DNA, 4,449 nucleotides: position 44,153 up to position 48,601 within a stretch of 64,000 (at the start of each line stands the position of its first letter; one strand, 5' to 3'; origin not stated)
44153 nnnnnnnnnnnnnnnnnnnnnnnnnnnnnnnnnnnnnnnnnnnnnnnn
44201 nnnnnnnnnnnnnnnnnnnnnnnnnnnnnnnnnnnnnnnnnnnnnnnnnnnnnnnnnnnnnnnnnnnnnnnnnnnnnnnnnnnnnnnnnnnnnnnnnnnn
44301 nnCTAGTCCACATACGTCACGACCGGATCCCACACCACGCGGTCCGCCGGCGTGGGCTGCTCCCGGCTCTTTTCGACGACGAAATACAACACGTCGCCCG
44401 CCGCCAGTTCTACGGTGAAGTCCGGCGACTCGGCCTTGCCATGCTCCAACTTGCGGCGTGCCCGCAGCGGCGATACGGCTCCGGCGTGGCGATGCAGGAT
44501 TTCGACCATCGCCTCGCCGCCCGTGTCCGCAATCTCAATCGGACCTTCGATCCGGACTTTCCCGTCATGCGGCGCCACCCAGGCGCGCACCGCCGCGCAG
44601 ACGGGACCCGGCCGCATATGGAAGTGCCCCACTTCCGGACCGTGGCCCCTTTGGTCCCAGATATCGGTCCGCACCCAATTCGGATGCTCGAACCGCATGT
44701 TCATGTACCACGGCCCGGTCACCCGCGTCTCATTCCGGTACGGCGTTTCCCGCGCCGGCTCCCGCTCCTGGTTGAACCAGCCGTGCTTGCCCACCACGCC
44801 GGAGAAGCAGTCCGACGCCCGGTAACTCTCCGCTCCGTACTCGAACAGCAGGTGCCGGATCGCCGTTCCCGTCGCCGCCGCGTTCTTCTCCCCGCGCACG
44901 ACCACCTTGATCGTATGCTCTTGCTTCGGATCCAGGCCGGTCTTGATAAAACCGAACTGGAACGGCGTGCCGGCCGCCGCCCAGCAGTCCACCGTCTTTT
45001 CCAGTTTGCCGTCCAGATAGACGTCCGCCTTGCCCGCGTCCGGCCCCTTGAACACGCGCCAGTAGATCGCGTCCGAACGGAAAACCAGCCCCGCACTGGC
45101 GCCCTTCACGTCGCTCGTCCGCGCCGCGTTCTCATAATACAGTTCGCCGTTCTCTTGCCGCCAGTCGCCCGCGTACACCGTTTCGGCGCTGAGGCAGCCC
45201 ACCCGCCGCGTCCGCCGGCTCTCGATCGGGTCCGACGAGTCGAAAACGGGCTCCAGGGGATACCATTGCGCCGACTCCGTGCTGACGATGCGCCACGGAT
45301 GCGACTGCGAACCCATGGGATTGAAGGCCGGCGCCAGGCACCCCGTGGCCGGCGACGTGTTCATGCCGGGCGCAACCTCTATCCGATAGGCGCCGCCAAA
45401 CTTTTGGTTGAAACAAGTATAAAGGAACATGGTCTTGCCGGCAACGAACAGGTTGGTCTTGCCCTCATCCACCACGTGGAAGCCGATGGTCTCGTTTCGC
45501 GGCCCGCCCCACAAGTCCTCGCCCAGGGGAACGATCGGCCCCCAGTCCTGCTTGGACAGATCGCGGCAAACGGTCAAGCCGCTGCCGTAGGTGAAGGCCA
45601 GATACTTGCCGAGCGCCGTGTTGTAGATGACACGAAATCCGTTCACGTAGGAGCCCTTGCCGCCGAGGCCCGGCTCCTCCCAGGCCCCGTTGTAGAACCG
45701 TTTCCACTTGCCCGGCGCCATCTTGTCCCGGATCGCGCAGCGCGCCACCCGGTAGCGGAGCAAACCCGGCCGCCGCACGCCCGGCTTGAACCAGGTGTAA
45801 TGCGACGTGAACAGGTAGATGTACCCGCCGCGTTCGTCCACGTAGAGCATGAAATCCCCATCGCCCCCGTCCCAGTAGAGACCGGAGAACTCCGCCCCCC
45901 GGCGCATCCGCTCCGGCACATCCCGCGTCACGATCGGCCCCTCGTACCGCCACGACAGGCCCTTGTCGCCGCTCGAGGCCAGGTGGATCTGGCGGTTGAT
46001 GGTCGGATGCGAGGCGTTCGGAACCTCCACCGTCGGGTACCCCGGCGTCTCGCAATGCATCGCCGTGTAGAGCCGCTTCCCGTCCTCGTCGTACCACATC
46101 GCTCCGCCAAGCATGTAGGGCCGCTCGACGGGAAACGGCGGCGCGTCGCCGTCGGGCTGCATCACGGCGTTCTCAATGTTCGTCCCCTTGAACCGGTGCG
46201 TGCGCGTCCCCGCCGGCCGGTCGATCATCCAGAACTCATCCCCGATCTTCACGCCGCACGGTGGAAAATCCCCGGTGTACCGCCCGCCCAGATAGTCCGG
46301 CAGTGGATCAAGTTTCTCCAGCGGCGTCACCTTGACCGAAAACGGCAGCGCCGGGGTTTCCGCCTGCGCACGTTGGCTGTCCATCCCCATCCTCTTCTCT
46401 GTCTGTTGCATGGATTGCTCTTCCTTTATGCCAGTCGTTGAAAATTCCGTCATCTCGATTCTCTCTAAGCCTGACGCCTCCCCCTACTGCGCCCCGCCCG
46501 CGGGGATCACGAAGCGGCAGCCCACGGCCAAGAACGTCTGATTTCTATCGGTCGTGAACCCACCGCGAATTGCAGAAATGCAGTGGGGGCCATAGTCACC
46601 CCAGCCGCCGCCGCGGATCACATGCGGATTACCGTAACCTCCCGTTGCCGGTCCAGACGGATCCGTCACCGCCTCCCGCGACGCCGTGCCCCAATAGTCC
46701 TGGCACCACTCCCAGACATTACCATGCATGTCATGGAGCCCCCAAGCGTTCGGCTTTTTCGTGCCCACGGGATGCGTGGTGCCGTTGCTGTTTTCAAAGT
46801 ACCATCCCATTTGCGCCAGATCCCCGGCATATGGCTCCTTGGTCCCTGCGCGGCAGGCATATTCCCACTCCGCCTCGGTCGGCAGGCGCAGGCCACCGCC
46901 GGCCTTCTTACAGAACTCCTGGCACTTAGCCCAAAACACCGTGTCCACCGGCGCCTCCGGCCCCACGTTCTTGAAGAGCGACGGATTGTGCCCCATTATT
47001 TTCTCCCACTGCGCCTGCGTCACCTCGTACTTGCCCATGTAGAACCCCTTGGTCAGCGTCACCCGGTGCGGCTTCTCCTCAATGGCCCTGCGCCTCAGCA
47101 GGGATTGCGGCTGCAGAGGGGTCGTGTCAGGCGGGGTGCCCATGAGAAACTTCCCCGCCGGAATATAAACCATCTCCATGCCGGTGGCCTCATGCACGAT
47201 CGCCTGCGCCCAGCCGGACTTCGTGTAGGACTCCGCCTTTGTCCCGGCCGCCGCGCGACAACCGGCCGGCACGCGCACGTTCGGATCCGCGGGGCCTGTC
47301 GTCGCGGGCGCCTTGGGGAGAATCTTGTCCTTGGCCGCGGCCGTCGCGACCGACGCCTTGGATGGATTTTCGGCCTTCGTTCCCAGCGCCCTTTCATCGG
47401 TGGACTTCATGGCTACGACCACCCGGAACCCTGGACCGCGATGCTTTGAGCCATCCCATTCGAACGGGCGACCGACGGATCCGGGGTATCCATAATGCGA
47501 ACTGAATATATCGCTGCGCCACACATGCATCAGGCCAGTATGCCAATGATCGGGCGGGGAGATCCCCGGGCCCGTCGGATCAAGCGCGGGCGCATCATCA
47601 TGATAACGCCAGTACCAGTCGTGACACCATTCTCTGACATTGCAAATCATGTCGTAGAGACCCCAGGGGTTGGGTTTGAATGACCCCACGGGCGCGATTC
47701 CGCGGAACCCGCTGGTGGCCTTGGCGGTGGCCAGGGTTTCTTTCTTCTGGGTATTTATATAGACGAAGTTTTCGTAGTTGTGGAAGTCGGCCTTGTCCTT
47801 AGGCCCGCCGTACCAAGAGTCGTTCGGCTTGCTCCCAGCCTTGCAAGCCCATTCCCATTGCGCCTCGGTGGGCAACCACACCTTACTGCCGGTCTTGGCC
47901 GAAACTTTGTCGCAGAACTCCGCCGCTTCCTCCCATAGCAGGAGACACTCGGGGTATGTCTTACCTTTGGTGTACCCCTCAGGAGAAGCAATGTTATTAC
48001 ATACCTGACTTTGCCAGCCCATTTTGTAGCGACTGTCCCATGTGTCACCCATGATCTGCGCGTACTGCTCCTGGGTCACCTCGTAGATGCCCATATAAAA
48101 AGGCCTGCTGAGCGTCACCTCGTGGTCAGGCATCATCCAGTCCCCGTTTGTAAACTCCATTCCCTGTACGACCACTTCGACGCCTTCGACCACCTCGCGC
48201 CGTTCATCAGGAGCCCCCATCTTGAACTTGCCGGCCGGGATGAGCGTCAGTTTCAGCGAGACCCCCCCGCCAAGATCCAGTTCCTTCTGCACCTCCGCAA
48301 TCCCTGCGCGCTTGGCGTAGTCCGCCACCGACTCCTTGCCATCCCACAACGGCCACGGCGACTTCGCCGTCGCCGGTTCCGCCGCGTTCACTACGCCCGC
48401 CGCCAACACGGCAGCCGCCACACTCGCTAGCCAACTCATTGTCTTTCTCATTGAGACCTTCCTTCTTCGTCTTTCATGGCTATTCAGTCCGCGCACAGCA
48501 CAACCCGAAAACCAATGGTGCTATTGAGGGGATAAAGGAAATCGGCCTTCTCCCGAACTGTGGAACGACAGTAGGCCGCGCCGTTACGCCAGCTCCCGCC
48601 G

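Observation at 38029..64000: Co-directional array of secreted, catalytically non-canonical FGE-sulfatase-domain paralogs interleaved with glycosidases, with no sulfatase present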

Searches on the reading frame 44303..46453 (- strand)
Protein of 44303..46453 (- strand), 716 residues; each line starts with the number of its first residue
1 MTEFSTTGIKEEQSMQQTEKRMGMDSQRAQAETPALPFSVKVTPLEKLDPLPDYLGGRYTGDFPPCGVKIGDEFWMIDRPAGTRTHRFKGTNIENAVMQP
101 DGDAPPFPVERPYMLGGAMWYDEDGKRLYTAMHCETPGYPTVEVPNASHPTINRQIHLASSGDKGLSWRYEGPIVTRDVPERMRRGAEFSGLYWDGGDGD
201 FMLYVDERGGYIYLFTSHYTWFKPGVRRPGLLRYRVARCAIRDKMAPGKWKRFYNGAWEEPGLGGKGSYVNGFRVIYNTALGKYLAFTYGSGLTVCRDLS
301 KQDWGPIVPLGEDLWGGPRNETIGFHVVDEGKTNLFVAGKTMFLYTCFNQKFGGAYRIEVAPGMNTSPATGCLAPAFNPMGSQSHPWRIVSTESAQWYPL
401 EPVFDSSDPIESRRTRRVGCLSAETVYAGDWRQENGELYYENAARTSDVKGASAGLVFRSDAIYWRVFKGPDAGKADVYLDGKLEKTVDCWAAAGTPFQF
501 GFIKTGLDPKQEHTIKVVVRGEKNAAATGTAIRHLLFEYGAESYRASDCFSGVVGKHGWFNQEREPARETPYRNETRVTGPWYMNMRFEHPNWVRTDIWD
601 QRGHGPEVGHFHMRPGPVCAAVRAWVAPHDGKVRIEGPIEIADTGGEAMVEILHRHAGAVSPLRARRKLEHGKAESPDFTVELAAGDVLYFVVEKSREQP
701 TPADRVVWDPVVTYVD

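Call 5: search_protein_families(library=pfam, proteins=[window:44303-46453:-], max_evalue=0.01)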
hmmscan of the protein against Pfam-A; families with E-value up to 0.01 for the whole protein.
window:44303-46453:- (716 aa): 0 families

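Call 44: search_protein_families(library=ncbifam, proteins=[window:44303-46411:-], max_evalue=0.001)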
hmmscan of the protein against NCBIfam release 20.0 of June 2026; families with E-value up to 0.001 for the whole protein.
window:44303-46411:- (702 aa): 0 families

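Call 61: search_solved_structures(query=window:44303-46411:-, max_evalue=1)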
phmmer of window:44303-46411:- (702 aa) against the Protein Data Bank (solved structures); distinct sequences matched with E-value up to 1: 1.
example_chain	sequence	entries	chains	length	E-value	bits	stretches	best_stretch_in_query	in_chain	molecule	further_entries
1so9_A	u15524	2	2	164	0.02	16.3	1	462-517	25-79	Cytochrome C oxidase assembly protein ctaG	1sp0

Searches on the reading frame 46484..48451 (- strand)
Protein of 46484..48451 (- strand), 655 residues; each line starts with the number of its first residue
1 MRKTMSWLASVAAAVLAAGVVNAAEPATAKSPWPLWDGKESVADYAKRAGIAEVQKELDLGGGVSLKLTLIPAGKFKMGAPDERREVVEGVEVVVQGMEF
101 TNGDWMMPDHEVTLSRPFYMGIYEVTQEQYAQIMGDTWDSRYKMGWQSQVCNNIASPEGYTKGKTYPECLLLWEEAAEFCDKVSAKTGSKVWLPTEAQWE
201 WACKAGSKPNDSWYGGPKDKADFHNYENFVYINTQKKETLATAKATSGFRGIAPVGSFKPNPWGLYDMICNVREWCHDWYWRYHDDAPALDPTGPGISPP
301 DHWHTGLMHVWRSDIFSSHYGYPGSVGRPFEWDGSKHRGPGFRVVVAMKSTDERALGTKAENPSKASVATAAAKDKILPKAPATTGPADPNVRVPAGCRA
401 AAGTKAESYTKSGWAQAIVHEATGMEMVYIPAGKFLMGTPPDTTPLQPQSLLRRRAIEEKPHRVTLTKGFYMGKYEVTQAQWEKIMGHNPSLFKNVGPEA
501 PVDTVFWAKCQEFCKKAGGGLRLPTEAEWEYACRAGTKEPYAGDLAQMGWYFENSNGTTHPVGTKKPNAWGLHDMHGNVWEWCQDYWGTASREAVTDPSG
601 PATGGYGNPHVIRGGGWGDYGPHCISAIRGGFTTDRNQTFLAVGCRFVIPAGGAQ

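Call 4: search_protein_families(library=pfam, proteins=[window:46484-48451:-], max_evalue=0.01)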
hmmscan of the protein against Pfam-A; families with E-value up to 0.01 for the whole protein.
window:46484-48451:- (655 aa): 1 family
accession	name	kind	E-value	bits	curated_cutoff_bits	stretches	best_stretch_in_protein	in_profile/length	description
PF03781.23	FGE-sulfatase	-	3.5e-72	243.6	23.3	2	425-632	3-239/255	Sulfatase-modifying factor enzyme 1-like domain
